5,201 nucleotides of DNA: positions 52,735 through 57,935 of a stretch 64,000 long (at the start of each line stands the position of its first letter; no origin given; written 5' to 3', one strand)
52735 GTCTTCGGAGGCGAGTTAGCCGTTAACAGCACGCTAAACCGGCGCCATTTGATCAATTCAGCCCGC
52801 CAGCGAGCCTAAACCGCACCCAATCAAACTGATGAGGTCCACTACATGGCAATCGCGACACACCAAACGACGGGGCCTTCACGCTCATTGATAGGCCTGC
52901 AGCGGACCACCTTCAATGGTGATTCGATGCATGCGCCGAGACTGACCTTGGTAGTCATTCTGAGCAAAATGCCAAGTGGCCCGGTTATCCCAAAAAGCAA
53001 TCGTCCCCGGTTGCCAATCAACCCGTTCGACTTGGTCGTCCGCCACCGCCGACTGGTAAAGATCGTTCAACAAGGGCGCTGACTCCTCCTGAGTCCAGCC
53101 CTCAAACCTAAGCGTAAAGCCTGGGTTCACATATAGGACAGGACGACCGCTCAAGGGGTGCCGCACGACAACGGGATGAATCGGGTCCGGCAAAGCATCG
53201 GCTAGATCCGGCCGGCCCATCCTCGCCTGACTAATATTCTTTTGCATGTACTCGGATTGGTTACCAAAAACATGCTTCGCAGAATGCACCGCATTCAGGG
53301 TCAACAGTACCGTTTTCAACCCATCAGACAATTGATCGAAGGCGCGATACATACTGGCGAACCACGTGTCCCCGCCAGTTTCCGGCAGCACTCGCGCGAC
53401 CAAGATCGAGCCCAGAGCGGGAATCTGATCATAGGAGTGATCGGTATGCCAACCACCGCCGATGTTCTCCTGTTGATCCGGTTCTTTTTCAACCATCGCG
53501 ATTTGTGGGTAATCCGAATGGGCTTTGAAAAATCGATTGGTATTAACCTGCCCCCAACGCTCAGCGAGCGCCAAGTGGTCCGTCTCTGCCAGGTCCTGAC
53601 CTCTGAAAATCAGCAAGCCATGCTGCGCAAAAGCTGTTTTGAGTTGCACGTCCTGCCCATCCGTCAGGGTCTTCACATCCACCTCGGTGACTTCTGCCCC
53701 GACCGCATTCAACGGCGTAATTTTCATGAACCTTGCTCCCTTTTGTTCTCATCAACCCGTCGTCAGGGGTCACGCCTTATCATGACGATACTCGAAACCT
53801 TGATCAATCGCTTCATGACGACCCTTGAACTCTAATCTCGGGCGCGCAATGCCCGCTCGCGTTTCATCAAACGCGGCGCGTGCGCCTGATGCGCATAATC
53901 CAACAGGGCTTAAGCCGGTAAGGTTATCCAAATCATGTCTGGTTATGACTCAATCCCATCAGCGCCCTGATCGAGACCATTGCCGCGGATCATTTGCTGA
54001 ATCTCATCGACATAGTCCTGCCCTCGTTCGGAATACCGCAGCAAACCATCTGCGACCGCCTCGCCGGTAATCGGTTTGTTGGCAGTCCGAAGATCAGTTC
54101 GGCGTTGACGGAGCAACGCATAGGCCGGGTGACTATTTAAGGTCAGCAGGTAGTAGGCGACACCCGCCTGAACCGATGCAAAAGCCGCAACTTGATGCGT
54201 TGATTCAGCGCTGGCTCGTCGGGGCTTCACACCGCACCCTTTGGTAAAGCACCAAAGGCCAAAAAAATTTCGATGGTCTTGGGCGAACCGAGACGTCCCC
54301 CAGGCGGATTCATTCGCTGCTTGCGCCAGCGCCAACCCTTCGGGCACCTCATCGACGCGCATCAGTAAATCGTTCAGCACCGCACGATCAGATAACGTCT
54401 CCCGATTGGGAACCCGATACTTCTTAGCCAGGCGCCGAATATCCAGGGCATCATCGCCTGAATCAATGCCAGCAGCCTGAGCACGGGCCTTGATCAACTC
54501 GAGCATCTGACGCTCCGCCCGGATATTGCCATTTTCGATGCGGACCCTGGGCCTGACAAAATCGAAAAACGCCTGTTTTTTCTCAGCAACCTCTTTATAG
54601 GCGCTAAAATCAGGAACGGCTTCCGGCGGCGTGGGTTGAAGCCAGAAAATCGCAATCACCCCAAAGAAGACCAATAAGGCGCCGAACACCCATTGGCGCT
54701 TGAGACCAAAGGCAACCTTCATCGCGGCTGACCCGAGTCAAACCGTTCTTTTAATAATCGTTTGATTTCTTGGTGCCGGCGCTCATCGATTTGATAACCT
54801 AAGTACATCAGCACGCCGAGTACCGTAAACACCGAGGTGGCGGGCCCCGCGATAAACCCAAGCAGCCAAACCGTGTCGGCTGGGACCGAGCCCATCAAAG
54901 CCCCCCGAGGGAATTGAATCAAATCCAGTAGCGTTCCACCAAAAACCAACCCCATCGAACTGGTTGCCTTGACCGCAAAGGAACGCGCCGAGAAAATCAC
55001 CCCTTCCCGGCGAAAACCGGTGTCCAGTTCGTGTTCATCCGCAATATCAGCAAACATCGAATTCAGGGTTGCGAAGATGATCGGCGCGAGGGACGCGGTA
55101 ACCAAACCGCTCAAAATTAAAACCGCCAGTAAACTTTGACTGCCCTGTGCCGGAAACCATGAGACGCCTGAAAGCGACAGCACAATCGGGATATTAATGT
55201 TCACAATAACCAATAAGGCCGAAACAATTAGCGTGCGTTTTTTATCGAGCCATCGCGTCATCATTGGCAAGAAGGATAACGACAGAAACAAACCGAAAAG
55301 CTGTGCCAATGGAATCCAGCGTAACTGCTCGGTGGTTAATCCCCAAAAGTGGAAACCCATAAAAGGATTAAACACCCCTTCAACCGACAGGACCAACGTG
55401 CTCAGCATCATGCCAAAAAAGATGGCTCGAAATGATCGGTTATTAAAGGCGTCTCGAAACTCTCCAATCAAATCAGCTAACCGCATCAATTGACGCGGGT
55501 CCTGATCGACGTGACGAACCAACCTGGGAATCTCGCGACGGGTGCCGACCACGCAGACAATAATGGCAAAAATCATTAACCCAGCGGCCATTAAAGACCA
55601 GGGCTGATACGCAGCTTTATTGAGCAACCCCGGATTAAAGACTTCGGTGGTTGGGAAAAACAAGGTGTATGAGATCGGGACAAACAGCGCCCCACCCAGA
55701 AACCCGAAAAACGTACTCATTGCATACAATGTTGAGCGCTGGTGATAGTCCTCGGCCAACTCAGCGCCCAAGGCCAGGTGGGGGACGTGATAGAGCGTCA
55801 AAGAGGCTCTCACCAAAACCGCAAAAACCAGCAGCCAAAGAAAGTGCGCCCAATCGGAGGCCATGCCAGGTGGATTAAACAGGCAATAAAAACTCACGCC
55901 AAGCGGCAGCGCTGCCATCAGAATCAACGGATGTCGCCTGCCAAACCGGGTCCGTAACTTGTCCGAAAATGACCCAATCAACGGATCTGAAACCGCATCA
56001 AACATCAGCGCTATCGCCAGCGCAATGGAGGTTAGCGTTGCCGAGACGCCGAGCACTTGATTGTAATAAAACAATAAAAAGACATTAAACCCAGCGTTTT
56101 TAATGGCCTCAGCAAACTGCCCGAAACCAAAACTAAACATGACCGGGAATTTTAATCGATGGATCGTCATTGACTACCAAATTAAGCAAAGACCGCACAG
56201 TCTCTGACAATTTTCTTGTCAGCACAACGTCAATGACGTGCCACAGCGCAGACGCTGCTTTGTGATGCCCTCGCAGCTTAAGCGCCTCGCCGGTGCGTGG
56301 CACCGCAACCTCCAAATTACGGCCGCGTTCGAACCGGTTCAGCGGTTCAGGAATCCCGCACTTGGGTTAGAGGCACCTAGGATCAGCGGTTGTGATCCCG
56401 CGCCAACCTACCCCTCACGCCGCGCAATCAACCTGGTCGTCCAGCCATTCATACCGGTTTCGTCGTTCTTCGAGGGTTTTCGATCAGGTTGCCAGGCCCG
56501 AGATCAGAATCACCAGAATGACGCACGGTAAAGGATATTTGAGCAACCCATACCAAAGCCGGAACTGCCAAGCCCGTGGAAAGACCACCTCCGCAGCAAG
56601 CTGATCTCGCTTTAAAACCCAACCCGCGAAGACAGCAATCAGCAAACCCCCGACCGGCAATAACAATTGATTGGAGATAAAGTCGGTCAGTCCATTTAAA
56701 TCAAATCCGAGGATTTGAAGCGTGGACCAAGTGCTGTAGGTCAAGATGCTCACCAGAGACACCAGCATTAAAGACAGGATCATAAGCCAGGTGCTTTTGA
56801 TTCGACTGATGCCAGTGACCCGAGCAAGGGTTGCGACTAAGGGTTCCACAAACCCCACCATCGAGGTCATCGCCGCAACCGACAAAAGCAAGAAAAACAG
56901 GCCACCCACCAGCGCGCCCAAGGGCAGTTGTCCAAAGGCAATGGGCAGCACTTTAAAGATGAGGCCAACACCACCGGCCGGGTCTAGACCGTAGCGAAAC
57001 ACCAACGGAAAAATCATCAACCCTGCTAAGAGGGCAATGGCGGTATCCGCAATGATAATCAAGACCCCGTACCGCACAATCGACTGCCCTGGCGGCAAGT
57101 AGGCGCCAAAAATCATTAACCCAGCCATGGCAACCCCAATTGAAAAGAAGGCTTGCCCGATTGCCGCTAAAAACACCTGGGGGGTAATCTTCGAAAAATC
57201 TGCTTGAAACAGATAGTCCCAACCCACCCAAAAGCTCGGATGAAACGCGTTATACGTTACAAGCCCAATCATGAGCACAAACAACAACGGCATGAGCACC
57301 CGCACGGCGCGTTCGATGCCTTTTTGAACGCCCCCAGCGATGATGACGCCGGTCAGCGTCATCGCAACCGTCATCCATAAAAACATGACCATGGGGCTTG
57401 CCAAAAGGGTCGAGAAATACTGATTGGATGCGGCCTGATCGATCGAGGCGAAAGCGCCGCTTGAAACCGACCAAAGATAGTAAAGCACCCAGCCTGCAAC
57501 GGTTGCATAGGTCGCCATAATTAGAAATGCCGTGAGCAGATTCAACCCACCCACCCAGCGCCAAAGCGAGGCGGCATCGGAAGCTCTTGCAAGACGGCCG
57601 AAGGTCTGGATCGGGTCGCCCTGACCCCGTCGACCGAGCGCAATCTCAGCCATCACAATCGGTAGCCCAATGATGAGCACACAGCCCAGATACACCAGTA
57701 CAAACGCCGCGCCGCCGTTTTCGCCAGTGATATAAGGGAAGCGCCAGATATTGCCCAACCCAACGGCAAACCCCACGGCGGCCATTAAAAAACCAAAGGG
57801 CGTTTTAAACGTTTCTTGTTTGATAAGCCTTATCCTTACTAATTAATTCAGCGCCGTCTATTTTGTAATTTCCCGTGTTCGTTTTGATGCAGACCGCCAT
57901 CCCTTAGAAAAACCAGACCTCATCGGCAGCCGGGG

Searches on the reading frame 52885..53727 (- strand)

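Call 21: search_protein_families(library=pfam, proteins=[window:52885-53727:-], max_evalue=0.00001)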
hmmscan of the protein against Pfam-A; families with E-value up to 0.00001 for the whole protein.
window:52885-53727:- (280 aa): 1 family
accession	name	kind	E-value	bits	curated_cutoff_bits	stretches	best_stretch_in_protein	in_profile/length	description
PF02668.22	TauD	-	6e-62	210.4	27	1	3-270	2-267/267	Taurine catabolism dioxygenase TauD, TfdA family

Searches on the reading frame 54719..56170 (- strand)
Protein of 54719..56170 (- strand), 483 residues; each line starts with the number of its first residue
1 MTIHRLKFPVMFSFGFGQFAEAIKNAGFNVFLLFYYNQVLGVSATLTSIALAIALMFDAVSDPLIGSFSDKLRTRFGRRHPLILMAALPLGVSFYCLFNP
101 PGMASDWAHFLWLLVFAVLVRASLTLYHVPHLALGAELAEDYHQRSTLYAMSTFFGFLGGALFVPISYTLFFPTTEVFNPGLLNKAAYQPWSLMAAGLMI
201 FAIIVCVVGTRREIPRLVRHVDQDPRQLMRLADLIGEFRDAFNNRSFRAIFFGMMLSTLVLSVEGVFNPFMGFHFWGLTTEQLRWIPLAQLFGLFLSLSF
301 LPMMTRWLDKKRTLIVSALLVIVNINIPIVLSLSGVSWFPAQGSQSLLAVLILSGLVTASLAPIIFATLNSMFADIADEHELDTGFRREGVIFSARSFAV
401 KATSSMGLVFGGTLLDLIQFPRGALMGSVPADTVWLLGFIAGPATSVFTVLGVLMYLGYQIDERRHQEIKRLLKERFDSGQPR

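Call 21: search_protein_families(library=pfam, proteins=[window:54719-56170:-], max_evalue=0.00001)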
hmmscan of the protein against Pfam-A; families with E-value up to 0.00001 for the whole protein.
window:54719-56170:- (483 aa): 2 families
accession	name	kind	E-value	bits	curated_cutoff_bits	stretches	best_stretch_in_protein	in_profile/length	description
PF13347.12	MFS_2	-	4.7e-76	256.5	27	1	13-463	1-427/427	MFS/sugar transport protein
PF07690.21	MFS_1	-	2e-14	53.7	33.4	1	16-381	3-327/347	Major Facilitator Superfamily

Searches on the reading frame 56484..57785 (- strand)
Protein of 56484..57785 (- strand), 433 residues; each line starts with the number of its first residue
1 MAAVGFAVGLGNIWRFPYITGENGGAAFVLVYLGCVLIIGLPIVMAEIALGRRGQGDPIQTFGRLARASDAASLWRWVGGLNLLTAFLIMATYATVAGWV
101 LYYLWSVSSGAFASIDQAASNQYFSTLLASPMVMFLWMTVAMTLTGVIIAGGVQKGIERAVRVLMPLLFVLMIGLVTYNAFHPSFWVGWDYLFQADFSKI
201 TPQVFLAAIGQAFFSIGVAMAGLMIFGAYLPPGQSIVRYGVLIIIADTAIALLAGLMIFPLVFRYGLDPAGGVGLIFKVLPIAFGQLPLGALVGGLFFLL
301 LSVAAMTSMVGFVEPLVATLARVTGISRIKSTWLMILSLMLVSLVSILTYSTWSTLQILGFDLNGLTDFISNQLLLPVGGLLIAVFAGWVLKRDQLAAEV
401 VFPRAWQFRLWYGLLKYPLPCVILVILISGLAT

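Call 21: search_protein_families(library=pfam, proteins=[window:56484-57785:-], max_evalue=0.00001)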
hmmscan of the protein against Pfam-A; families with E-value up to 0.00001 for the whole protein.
window:56484-57785:- (433 aa): 1 family
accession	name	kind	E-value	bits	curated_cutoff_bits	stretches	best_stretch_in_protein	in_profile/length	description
PF00209.24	SNF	-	4.1e-38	131.8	27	2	1-107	12-112/524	Sodium:neurotransmitter symporter family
